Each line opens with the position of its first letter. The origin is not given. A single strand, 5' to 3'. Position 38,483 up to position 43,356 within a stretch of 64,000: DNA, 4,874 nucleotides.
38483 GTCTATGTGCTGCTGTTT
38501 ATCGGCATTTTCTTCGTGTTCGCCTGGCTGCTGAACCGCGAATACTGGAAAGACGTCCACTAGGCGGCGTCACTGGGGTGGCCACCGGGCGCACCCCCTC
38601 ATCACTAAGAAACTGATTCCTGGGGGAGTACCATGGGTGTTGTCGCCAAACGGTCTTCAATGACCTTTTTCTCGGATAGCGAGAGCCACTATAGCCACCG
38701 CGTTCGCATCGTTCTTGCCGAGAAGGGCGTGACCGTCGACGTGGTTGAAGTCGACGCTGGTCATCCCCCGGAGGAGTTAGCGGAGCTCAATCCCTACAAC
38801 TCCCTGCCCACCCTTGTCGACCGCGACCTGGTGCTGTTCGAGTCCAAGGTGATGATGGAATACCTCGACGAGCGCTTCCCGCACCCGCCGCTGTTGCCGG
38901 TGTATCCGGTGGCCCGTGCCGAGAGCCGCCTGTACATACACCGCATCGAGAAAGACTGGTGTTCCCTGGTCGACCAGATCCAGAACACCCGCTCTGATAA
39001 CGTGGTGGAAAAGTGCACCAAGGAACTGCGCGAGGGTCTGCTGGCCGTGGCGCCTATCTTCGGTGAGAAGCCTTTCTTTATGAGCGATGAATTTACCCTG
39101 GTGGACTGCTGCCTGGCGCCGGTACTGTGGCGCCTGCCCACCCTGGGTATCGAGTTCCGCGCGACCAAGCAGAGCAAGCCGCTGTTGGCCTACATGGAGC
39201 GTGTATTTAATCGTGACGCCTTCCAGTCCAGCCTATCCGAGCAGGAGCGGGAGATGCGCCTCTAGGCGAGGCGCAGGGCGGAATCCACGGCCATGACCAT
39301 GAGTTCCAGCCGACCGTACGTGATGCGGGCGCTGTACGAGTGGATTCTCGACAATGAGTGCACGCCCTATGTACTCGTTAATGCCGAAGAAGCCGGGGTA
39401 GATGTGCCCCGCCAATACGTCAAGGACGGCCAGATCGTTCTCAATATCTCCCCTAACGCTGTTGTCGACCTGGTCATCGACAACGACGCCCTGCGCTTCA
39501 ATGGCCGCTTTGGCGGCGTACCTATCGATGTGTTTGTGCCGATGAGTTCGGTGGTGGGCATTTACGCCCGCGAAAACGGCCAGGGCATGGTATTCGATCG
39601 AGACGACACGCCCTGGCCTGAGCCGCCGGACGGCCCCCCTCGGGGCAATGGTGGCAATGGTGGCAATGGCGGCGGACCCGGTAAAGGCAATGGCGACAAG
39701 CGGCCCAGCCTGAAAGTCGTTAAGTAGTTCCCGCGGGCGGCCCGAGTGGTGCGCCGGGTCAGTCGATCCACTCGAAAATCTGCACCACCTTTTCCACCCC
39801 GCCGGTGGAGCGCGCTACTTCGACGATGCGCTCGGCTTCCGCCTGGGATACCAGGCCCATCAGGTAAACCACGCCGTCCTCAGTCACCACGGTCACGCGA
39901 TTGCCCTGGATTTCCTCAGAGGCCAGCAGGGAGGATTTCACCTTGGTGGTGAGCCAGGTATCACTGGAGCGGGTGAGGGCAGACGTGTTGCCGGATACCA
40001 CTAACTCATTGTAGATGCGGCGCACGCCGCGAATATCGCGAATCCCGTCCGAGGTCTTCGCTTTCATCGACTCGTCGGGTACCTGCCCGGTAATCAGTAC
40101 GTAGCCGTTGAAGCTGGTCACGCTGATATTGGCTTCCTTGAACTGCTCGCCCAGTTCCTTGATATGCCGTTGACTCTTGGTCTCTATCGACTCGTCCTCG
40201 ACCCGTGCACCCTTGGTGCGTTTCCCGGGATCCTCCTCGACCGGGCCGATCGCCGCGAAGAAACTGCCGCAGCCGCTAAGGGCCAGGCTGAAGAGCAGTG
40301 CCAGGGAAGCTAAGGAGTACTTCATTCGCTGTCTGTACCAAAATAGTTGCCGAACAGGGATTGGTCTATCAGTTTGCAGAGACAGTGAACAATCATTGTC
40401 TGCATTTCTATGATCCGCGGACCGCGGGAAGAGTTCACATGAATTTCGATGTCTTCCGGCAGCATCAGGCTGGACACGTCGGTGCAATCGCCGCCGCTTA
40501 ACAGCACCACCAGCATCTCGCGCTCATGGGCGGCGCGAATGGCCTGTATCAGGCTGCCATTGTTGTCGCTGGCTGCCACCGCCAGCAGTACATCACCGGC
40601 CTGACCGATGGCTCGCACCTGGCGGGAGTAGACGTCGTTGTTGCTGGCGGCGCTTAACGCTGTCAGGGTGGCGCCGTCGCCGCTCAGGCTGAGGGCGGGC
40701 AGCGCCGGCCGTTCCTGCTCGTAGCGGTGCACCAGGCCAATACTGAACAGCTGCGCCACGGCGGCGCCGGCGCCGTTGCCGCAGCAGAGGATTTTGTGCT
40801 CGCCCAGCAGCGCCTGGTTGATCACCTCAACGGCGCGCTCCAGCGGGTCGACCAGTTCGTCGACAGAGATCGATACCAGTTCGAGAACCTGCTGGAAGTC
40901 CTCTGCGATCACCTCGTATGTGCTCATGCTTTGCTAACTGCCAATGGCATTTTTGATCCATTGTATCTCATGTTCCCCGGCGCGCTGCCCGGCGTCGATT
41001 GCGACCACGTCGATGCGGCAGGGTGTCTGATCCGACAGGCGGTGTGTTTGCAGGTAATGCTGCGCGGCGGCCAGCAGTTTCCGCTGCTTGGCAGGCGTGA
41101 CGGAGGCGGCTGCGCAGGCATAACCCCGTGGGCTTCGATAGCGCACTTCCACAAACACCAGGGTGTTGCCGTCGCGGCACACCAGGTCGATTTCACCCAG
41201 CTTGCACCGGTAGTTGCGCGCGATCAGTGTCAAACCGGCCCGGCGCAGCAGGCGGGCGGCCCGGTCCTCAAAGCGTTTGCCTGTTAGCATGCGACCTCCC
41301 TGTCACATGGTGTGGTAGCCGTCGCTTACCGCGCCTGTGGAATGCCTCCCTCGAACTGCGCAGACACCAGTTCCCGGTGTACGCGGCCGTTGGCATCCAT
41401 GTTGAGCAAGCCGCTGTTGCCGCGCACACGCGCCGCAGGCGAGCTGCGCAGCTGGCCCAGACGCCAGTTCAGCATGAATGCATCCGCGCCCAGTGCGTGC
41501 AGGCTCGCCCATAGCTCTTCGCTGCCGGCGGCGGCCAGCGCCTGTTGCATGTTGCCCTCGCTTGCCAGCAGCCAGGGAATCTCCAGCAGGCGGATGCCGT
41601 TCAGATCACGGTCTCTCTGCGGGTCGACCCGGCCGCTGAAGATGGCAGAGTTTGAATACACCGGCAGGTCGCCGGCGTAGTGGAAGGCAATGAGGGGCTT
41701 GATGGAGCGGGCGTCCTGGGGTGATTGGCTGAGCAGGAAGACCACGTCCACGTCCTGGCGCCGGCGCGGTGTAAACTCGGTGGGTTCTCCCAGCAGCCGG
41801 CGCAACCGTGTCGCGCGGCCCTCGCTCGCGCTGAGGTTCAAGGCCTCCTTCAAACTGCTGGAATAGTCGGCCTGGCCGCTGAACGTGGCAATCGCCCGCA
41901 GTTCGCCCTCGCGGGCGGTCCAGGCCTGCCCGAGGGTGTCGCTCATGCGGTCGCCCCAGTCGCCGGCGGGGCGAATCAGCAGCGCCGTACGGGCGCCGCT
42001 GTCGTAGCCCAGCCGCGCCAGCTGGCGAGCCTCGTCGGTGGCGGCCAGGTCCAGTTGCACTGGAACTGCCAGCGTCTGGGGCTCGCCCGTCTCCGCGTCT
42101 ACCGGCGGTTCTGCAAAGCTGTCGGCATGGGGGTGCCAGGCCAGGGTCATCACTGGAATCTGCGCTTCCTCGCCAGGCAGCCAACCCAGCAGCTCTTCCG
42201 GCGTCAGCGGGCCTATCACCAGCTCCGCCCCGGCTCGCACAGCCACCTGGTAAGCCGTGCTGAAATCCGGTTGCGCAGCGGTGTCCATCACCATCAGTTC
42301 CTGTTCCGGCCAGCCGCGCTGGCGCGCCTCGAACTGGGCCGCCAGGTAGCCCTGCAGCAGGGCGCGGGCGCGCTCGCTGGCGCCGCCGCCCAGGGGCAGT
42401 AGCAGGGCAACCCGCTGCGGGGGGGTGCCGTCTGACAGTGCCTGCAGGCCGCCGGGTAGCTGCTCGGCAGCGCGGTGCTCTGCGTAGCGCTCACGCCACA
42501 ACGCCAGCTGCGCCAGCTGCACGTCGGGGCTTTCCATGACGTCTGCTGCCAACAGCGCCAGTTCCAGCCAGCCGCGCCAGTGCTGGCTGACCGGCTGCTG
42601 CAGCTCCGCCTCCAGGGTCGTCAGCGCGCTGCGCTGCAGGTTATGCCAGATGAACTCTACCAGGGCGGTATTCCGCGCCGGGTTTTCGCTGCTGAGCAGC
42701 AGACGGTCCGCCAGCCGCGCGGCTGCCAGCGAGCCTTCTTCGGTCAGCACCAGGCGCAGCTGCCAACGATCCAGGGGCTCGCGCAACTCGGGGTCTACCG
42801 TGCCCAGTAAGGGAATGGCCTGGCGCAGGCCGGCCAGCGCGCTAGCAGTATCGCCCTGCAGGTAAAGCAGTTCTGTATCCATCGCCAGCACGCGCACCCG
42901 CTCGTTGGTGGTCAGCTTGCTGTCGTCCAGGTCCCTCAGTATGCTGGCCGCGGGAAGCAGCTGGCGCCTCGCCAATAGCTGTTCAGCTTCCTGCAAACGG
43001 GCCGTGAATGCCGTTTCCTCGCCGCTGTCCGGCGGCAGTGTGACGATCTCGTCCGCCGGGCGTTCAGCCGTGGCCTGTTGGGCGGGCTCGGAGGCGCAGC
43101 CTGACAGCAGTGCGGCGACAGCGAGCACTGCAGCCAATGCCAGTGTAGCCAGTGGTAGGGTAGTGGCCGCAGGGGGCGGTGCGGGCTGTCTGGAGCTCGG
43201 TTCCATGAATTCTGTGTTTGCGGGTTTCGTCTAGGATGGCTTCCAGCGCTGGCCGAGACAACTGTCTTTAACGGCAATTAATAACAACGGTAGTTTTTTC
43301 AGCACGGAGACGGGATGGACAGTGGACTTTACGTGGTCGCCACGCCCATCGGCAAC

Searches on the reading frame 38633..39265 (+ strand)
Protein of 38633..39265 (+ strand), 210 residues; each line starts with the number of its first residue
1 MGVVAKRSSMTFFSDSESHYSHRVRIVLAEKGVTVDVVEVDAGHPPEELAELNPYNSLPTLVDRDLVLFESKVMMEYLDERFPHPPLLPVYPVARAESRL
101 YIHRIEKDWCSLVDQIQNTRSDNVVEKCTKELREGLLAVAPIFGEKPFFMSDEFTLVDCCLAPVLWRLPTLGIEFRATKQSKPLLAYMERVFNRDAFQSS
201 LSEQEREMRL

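Call 86: search_protein_families(library=pfam, proteins=[window:38633-39265:+], max_evalue=0.001)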
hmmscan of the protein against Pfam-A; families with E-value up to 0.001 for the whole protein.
window:38633-39265:+ (210 aa): 6 families
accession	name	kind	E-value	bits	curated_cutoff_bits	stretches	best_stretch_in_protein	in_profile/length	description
PF13409.12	GST_N_2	-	9.7e-18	65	25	1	18-81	2-70/70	Glutathione S-transferase, N-terminal domain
PF13417.12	GST_N_3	-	2.9e-17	63.2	22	1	17-86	6-75/75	Glutathione S-transferase, N-terminal domain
PF02798.26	GST_N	-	3.3e-15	56.6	20.9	1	9-80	2-76/76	Glutathione S-transferase, N-terminal domain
PF00043.30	GST_C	-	8.6e-10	39.2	20.7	1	102-195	3-93/93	Glutathione S-transferase, C-terminal domain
PF13410.11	GST_C_2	-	1.6e-08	34.9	24.9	1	124-190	3-69/69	Glutathione S-transferase, C-terminal domain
PF22441.2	CLIC-like_N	-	0.00027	21.5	23.5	1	19-82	20-83/86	CLIC-like N-terminal domain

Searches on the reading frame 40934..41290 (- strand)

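Call 86: search_protein_families(library=pfam, proteins=[window:40934-41290:-], max_evalue=0.001)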
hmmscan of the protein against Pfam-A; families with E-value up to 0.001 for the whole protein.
window:40934-41290:- (118 aa): 3 families
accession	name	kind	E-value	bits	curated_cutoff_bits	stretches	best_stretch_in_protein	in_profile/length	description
PF02021.23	UPF0102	-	2.7e-28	98.6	23.6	1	8-98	2-80/80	Uncharacterised protein family UPF0102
PF08378.17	NERD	-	0.00028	21.8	22.1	1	4-53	2-58/111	Nuclease-related domain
PF01939.22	NucS_C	-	0.00061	20.2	24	1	17-52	17-53/124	Endonuclease NucS C-terminal domain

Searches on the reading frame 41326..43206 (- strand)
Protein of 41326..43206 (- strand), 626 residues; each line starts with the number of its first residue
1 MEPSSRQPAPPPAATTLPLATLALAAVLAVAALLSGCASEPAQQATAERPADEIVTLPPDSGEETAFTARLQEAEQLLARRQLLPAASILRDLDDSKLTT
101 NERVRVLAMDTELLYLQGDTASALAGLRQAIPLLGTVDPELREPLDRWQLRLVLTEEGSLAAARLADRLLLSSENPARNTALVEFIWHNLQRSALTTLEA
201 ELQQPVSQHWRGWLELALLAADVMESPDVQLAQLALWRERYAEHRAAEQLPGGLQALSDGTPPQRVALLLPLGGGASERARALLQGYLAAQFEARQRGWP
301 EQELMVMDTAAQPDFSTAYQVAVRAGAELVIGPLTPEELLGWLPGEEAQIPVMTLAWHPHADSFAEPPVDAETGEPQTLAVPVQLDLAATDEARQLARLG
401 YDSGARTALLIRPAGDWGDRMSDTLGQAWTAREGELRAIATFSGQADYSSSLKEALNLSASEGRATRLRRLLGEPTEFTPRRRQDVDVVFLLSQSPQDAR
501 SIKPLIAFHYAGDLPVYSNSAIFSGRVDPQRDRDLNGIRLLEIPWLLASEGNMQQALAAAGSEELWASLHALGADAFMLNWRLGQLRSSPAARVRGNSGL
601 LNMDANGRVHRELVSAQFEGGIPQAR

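Call 86: search_protein_families(library=pfam, proteins=[window:41326-43206:-], max_evalue=0.001)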
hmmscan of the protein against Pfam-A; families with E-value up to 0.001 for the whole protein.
window:41326-43206:- (626 aa): 2 families
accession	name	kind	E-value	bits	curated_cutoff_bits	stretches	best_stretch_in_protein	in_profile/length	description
PF04348.19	LppC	-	1.3e-74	252.3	28.8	1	61-621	18-563/563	LppC putative lipoprotein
PF13458.12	Peripla_BP_6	-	0.00013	22.1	31.7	1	263-541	1-246/343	Periplasmic binding protein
